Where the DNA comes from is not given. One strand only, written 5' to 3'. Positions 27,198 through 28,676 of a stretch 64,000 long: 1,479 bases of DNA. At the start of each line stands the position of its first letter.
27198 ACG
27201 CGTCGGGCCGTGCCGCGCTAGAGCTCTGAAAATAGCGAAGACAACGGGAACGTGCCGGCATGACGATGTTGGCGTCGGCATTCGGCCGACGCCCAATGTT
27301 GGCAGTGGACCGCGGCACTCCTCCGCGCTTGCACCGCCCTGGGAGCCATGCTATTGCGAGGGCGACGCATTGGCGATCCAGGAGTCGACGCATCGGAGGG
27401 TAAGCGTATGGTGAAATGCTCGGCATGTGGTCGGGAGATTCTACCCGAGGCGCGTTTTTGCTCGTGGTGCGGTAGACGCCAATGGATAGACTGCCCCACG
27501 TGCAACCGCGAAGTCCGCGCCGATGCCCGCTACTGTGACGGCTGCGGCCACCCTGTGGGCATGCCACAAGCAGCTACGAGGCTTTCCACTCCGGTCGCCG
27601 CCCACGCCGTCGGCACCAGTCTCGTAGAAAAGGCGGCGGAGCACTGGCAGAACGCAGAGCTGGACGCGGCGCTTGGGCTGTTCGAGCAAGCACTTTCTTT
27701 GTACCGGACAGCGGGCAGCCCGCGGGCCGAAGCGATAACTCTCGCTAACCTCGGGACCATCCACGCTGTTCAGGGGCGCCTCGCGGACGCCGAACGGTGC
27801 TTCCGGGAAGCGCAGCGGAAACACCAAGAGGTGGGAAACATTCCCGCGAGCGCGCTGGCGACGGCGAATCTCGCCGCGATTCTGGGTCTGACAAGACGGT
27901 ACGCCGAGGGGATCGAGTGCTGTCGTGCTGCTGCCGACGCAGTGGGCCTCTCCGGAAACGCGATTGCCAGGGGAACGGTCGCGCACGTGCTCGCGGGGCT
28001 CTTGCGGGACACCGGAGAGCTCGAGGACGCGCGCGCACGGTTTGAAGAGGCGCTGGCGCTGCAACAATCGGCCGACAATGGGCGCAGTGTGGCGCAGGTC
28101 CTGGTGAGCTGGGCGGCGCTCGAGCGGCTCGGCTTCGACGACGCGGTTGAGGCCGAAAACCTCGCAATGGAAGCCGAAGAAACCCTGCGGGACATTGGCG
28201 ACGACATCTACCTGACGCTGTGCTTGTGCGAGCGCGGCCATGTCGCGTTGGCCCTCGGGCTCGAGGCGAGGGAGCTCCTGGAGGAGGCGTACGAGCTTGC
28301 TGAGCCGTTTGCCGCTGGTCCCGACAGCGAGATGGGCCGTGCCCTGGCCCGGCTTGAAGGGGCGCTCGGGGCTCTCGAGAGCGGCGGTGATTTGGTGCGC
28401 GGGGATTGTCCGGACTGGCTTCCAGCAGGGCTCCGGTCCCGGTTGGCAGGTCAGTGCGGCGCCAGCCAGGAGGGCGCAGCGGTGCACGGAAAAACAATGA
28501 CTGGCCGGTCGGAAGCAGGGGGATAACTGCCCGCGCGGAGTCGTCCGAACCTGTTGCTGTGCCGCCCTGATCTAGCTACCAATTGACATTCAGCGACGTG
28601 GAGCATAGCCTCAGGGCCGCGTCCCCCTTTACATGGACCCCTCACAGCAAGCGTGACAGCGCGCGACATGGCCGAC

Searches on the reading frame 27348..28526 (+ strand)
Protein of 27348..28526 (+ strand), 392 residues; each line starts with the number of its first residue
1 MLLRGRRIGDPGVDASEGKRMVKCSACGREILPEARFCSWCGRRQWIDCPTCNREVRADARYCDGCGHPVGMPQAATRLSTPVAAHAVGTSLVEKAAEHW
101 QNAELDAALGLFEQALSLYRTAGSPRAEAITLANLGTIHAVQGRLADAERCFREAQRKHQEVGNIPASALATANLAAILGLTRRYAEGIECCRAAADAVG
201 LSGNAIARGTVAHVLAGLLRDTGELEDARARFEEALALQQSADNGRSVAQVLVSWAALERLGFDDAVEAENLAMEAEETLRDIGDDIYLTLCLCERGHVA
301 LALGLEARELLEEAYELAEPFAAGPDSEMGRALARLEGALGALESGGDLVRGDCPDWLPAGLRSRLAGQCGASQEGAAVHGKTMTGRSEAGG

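Call 37: search_protein_families(library=pfam, max_evalue=0.001, proteins=[window:27348-28526:+])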
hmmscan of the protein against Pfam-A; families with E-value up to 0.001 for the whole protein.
window:27348-28526:+ (392 aa): 14 families
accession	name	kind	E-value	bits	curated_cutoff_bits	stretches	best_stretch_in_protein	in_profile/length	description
PF13424.12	TPR_12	-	7.7e-16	58.5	30.1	3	170-240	3-76/77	Tetratricopeptide repeat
PF13374.12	TPR_10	-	4.6e-10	39.6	27.5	0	211-240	4-33/42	Tetratricopeptide repeat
PF12773.13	DZR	-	1.2e-09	38.6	27.3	1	24-67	1-45/45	Double zinc ribbon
PF13240.11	Zn_Ribbon_1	-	4.8e-09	36.2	25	2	23-43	1-21/23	zinc-ribbon domain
PF07719.23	TPR_2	-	3.6e-08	33.4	27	0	131-157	3-29/34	Tetratricopeptide repeat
PF00515.34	TPR_1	-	7.8e-07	29.1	27.8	0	129-156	1-28/34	Tetratricopeptide repeat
PF17874.7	TPR_MalT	-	2.1e-06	27.7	45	1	97-171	49-124/336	MalT-like TPR region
PF24460.1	DUF7575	-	2.8e-06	27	28.5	1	22-44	4-26/28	Domain of unknown function (DUF7575)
PF17032.10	Zn_ribbon_15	-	8.4e-05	23.7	28.9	0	20-42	51-73/73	zinc-ribbon family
PF10005.14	Zn_ribbon_DZR_6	-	0.00034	21.7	23.4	0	48-87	3-42/93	zinc-ribbon domain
PF13181.12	TPR_8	-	0.00037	20.9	25.7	0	214-240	6-32/34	Tetratricopeptide repeat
PF13432.12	TPR_16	-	0.00038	21.3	32.7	1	135-198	3-60/65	Tetratricopeptide repeat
PF13428.12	TPR_14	-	0.00047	21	23.5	0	214-240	6-32/44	Tetratricopeptide repeat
PF13248.11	Zn_ribbon_3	-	0.00097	19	27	1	21-44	2-25/26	zinc-ribbon domain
